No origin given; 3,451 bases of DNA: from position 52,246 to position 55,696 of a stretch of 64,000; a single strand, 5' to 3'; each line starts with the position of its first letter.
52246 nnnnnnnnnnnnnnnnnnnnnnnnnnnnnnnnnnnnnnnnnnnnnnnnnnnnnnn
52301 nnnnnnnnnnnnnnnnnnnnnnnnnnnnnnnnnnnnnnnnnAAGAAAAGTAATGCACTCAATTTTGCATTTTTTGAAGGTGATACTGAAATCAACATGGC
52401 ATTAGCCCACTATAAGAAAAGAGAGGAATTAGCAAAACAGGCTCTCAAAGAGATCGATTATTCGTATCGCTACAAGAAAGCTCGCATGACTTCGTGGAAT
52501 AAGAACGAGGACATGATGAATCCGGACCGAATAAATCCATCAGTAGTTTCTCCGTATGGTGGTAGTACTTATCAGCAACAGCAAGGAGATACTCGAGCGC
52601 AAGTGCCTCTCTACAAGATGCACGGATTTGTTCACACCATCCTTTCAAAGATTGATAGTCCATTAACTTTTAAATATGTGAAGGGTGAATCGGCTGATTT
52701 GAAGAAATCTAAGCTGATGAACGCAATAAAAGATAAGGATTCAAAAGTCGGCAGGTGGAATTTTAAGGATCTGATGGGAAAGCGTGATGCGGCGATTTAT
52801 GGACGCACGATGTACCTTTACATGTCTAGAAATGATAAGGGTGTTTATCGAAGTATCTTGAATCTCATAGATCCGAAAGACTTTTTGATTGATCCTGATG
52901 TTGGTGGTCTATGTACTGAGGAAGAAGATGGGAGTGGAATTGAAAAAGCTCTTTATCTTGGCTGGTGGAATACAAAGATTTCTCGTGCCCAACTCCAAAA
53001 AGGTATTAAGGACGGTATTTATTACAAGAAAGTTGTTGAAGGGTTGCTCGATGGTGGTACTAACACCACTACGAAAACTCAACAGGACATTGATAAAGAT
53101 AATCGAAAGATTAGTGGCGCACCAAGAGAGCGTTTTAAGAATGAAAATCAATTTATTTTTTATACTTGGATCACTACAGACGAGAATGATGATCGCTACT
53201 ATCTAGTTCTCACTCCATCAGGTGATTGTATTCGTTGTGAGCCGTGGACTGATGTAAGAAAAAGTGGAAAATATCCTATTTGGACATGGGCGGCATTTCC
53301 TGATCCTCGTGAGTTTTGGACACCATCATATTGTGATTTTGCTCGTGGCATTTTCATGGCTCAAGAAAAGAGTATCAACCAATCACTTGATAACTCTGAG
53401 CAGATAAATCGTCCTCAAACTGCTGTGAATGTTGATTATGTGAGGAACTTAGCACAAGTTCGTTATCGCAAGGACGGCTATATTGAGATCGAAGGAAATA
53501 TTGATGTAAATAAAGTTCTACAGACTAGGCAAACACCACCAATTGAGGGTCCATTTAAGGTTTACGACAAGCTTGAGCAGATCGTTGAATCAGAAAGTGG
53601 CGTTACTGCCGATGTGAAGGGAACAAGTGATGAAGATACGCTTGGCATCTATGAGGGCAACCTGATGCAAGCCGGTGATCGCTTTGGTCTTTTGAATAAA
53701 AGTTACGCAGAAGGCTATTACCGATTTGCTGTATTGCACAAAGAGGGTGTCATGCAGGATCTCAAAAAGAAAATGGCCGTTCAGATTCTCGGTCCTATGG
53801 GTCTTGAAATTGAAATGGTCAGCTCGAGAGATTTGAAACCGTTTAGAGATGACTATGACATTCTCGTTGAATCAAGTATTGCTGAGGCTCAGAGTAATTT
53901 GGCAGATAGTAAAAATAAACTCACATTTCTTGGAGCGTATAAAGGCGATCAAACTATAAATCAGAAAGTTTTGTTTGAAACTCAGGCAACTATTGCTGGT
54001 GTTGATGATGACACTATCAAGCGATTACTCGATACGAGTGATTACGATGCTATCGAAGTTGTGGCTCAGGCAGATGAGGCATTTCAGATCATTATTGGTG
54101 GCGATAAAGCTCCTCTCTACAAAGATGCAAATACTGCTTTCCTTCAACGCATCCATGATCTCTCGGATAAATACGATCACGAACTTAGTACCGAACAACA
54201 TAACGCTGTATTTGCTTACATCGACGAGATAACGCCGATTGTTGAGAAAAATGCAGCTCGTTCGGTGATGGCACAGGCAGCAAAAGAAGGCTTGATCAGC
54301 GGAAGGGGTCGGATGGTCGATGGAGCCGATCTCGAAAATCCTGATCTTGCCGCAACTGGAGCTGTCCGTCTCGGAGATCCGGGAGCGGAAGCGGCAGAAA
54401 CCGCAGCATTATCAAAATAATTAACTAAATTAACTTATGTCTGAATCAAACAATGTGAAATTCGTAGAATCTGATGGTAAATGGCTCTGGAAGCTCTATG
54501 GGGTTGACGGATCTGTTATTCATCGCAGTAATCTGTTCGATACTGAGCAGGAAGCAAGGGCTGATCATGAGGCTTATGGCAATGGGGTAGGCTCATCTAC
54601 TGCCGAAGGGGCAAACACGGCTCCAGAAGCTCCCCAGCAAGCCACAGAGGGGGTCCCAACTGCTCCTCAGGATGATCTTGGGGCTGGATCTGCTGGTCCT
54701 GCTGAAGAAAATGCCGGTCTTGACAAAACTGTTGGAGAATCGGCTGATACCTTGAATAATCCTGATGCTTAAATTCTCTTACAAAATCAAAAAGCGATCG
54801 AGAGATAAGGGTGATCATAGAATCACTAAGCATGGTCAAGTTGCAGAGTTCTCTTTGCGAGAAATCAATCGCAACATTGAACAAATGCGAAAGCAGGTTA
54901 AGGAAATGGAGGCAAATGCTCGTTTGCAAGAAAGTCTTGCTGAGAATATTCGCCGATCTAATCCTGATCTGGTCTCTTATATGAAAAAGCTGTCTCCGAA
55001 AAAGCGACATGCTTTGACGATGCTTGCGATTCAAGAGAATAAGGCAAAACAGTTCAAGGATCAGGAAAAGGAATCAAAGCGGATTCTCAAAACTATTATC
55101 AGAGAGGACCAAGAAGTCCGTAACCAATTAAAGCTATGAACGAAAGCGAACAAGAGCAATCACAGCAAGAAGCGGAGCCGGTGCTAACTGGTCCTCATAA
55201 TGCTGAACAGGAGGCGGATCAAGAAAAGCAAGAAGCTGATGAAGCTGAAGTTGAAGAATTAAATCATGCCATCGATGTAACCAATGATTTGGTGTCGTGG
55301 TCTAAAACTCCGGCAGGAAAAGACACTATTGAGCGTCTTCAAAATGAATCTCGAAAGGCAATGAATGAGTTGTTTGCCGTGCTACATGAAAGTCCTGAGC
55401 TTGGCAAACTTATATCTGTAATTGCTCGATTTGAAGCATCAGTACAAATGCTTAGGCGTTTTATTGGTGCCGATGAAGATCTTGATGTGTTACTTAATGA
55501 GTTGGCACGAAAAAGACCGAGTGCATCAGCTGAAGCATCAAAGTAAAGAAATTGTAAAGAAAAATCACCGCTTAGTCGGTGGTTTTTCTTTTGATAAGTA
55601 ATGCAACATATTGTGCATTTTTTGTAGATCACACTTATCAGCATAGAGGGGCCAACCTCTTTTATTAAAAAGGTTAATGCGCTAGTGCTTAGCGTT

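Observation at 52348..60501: Thrice-repeated intergenic motif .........-N8-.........(T) preceding the portal, scaffold and tail-fibre genes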

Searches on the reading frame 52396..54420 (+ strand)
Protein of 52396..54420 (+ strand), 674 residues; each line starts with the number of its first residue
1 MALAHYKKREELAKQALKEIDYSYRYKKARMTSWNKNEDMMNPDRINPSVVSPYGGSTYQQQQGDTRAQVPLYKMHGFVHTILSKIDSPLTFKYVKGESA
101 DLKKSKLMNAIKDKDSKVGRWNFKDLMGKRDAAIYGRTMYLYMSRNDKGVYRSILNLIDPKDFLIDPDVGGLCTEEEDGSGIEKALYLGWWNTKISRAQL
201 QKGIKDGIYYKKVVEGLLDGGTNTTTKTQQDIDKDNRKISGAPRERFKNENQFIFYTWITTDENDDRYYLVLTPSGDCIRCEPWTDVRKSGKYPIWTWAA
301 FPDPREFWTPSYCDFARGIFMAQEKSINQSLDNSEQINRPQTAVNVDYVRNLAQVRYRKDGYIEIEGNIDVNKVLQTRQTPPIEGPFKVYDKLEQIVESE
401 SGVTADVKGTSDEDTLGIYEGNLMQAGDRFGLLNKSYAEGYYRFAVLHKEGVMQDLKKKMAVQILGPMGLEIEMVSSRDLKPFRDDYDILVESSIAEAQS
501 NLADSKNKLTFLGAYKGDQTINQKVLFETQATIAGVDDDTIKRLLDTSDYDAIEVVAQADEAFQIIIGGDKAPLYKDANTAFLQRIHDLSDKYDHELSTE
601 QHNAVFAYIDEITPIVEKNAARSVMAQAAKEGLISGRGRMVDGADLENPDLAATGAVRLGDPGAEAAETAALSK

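Call 11: search_protein_families(library=phrogs, proteins=[window:52396-54420:+])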
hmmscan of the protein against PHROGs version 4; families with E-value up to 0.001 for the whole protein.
window:52396-54420:+ (674 aa): 0 families

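Call 20: search_protein_families(library=pfam, proteins=[window:52396-54420:+], max_evalue=0.01)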
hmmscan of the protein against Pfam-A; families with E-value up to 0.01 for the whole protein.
window:52396-54420:+ (674 aa): 1 family
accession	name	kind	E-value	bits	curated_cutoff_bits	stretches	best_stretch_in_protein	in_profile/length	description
PF23899.1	SU10_portal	-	7.2e-13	48.3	30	1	155-417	193-433/593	Phage SU10 portal protein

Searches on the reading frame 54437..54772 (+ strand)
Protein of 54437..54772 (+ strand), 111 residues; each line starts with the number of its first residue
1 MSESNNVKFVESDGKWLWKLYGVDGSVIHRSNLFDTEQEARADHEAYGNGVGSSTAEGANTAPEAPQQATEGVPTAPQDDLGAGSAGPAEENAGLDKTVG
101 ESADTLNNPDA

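Call 11: search_protein_families(library=phrogs, proteins=[window:54437-54772:+])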
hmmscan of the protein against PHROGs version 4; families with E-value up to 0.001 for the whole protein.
window:54437-54772:+ (111 aa): 0 families

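Call 20: search_protein_families(library=pfam, proteins=[window:54437-54772:+], max_evalue=0.01)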
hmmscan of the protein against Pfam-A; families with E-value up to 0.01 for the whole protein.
window:54437-54772:+ (111 aa): 1 family
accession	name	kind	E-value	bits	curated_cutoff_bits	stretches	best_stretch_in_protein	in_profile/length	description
PF07411.17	DUF1508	-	0.0029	17.9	22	1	12-41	2-31/48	Domain of unknown function (DUF1508)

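Call 77: search_protein_families(library=pfam, proteins=[window:54437-54772:+], max_evalue=10)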
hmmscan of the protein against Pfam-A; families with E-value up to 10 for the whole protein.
window:54437-54772:+ (111 aa): 1 family
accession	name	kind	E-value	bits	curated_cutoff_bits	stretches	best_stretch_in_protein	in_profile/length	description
PF07411.17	DUF1508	-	0.0029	17.9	22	1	12-41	2-31/48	Domain of unknown function (DUF1508)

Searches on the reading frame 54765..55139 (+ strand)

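Call 11: search_protein_families(library=phrogs, proteins=[window:54765-55139:+])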
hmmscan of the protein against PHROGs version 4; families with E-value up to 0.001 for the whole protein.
window:54765-55139:+ (124 aa): 0 families

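Call 20: search_protein_families(library=pfam, proteins=[window:54765-55139:+], max_evalue=0.01)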
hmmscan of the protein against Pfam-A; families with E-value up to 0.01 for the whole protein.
window:54765-55139:+ (124 aa): 0 families

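Call 77: search_protein_families(library=pfam, proteins=[window:54765-55139:+], max_evalue=10)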
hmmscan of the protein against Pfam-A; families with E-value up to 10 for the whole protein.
window:54765-55139:+ (124 aa): 3 families
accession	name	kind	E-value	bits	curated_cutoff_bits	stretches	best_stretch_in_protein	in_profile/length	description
PF18363.6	PI_PP_I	-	0.054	14.1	28.5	1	27-94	22-86/94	Phosphoinositide phosphatase insertion domain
PF16231.10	DUF4890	-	0.33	12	29.7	1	45-116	35-105/109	Domain of unknown function (DUF4890)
PF20701.3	HetE-N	-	0.6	10.9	25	1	37-88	41-92/102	Het-E N-terminal domain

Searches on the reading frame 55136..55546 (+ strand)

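Call 12: search_protein_families(library=phrogs, proteins=[window:55136-55546:+])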
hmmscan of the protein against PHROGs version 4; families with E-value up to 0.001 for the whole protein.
window:55136-55546:+ (136 aa): 0 families

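Call 20: search_protein_families(library=pfam, proteins=[window:55136-55546:+], max_evalue=0.01)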
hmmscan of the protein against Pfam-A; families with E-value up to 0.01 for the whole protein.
window:55136-55546:+ (136 aa): 2 families
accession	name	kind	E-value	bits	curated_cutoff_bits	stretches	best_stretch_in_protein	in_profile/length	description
PF11796.13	DUF3323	-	0.0042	17.4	26.6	1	15-81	59-126/209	Protein of unknown function N-terminus (DUF3323)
PF25474.1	TPR_TmcB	-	0.0059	17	27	0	49-106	15-73/125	TmcB, TPR repeats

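Call 77: search_protein_families(library=pfam, proteins=[window:55136-55546:+], max_evalue=10)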
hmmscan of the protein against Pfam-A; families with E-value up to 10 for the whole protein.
window:55136-55546:+ (136 aa): 2 families
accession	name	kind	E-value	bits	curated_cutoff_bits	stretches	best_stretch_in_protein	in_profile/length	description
PF11796.13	DUF3323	-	0.0042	17.4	26.6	1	15-81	59-126/209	Protein of unknown function N-terminus (DUF3323)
PF25474.1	TPR_TmcB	-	0.0059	17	27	1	49-106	15-73/125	TmcB, TPR repeats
